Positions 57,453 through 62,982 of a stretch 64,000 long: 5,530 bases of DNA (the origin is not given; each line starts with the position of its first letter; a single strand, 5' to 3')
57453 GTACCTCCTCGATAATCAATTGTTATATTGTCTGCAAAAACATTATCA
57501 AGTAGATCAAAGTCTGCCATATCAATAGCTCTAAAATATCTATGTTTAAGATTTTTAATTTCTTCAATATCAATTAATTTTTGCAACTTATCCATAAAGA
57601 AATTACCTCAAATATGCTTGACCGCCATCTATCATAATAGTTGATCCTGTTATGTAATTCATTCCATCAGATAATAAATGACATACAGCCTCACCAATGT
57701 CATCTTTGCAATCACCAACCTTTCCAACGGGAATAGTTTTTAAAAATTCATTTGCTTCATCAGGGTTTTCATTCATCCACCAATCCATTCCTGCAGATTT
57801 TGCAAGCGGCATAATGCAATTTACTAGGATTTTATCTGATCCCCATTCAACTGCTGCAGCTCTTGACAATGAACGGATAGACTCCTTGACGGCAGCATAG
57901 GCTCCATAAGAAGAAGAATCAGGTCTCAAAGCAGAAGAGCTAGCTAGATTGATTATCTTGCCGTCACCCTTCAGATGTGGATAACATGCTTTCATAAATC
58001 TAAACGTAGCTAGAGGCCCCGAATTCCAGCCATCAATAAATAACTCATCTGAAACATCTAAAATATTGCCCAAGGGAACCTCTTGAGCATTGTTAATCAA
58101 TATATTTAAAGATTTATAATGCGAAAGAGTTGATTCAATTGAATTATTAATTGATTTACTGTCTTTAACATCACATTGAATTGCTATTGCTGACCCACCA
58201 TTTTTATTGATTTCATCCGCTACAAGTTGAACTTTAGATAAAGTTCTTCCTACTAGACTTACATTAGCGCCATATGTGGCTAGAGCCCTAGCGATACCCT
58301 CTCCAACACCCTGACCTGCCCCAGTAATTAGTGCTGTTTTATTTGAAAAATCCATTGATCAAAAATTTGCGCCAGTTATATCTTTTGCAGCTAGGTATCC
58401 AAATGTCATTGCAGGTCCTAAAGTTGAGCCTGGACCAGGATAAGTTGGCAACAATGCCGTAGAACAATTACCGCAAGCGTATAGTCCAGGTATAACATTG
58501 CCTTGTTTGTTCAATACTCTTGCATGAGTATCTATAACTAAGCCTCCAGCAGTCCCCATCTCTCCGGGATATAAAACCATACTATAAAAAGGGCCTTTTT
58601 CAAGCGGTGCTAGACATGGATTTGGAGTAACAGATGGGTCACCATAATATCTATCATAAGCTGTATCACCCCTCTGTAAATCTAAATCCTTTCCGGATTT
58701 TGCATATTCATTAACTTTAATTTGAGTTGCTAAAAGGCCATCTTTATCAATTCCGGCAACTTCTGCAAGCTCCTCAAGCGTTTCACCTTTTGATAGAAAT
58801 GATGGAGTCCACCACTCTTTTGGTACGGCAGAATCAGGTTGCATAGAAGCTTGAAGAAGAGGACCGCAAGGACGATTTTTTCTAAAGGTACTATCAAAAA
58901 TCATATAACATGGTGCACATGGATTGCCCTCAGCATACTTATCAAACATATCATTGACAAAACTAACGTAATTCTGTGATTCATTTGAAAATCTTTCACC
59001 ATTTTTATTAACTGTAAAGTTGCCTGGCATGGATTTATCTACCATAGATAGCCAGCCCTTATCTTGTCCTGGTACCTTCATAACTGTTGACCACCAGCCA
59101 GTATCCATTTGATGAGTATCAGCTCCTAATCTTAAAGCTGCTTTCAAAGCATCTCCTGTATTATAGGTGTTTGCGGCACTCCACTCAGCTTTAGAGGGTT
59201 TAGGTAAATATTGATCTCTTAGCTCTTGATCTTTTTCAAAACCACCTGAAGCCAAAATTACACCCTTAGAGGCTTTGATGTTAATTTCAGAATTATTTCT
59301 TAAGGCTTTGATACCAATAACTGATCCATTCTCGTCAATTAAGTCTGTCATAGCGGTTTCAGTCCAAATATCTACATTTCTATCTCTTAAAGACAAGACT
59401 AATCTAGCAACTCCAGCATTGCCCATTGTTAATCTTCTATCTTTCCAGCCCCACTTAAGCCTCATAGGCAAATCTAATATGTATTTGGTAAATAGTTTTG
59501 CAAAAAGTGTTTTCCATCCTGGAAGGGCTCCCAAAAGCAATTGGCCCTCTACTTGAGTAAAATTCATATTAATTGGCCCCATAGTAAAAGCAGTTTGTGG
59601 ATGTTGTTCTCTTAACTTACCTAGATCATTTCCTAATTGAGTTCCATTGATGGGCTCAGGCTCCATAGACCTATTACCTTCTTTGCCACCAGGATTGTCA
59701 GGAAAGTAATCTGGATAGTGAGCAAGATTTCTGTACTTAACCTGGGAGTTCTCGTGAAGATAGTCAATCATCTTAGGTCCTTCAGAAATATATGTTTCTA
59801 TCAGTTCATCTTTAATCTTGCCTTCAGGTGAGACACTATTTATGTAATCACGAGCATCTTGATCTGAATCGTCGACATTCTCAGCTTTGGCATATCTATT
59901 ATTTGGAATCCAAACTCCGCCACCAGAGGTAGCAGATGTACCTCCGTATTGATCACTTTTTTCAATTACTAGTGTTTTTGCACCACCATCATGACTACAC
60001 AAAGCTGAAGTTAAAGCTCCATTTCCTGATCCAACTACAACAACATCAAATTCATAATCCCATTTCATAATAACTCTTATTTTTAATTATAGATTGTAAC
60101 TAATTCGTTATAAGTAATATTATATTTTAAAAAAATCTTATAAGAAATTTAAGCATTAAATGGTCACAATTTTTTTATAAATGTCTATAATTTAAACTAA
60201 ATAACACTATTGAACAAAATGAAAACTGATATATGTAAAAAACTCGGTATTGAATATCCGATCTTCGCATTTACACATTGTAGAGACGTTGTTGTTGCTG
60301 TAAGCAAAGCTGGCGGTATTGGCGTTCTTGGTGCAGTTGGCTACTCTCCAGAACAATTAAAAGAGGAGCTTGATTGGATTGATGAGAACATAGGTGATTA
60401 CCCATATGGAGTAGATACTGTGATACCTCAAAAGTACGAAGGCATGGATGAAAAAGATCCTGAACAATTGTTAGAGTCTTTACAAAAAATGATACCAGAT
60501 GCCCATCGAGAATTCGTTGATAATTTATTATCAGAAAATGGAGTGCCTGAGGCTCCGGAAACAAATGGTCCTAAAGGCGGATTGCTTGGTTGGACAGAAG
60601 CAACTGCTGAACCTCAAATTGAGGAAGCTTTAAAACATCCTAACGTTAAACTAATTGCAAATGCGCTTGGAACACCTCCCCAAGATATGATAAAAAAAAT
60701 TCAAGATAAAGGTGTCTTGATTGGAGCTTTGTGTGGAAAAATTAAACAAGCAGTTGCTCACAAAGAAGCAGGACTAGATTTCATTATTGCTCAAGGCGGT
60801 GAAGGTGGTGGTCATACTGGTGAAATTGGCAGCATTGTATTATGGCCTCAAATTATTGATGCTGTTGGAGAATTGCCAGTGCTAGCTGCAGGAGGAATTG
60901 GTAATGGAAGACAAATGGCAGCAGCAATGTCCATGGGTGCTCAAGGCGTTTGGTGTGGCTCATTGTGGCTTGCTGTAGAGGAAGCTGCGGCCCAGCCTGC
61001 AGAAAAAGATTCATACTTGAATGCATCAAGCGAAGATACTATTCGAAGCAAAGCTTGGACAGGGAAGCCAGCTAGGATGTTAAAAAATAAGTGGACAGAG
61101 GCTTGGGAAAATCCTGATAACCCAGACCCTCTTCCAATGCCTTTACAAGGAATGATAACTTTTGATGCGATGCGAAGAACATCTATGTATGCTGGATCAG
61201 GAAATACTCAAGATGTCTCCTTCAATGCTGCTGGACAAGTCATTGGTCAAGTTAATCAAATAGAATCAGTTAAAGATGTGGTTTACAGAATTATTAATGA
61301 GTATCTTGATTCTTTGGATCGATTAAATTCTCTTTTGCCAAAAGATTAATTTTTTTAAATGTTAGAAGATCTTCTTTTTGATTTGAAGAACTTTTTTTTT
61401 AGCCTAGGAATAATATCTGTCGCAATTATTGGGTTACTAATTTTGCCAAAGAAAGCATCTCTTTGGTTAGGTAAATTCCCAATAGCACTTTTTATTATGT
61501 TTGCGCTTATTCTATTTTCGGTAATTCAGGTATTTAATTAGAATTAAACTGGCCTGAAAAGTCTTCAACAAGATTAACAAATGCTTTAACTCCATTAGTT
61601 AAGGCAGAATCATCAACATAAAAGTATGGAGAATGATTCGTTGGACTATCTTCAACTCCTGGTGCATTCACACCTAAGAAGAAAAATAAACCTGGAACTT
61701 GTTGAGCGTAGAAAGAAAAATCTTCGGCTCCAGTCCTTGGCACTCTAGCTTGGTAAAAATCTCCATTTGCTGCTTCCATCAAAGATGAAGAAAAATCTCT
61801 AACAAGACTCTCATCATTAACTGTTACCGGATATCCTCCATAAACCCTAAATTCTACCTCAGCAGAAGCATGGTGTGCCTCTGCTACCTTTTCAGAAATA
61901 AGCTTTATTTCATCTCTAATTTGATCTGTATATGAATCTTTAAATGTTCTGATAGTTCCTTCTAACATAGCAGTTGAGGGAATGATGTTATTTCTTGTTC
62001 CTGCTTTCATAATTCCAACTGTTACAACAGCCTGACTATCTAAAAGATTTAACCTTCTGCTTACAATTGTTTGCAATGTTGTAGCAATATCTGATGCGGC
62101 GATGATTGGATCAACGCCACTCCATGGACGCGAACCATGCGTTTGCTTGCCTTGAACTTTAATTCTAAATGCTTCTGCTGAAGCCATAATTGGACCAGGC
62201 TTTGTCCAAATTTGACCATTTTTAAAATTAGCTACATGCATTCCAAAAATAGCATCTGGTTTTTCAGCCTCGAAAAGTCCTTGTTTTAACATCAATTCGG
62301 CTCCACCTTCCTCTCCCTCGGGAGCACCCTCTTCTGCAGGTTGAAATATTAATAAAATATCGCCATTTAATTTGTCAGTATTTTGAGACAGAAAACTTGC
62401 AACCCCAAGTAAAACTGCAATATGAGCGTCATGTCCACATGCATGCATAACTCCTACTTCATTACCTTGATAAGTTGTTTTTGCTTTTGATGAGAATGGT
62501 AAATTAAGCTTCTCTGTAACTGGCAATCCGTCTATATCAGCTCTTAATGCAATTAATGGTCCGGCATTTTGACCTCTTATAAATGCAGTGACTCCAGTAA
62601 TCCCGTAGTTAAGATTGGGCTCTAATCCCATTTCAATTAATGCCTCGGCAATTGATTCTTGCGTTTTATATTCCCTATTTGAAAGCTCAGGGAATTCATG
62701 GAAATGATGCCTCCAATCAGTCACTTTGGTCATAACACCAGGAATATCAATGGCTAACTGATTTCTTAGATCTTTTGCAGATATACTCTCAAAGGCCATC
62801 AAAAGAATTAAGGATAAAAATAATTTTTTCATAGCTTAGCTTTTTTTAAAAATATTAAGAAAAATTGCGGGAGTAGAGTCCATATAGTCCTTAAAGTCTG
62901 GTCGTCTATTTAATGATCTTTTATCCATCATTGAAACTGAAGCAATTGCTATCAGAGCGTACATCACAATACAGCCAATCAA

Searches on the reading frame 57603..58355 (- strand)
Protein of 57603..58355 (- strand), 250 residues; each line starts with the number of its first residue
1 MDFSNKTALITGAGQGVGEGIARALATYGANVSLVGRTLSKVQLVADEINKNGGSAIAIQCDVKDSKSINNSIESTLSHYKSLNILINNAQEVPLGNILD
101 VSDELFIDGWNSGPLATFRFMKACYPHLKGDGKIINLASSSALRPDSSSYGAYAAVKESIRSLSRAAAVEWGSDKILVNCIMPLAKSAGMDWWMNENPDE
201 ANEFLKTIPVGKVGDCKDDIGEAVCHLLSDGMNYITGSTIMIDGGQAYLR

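Call 57: search_protein_families(library=pfam, proteins=[window:57603-58355:-], max_evalue=0.0001)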
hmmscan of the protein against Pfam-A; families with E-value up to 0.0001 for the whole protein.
window:57603-58355:- (250 aa): 3 families
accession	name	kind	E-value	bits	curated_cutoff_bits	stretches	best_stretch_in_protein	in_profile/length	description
PF13561.12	adh_short_C2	-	1.7e-43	149.3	27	1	12-245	1-234/236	Enoyl-(Acyl carrier protein) reductase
PF00106.31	adh_short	-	5.8e-36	124.2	26.6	1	6-191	1-187/195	short chain dehydrogenase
PF08659.16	KR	-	9e-07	29.4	22.6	1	7-111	2-110/180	KR domain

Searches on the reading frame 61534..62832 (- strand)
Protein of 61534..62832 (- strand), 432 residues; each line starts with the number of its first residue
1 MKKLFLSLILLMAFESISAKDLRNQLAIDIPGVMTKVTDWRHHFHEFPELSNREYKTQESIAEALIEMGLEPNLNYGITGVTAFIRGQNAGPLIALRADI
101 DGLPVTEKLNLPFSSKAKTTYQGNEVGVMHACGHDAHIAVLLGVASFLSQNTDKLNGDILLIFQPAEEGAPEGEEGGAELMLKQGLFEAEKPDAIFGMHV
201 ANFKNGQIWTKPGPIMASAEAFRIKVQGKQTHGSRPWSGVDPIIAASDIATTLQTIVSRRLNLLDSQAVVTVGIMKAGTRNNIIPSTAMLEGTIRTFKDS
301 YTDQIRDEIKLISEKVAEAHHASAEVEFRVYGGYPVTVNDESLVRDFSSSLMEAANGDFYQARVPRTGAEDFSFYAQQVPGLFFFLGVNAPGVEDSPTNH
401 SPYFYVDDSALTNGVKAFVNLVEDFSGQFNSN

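Call 66: search_protein_families(library=pfam, proteins=[window:61534-62832:-], max_evalue=0.0001)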
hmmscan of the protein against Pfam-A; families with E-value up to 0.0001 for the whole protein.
window:61534-62832:- (432 aa): 2 families
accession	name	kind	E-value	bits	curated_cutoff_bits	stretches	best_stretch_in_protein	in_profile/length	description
PF01546.33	Peptidase_M20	-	4.3e-40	138.3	24.6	1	95-423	1-205/206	Peptidase family M20/M25/M40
PF07687.19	M20_dimer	-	2.7e-10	40.6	21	1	222-319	9-105/107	Peptidase dimerisation domain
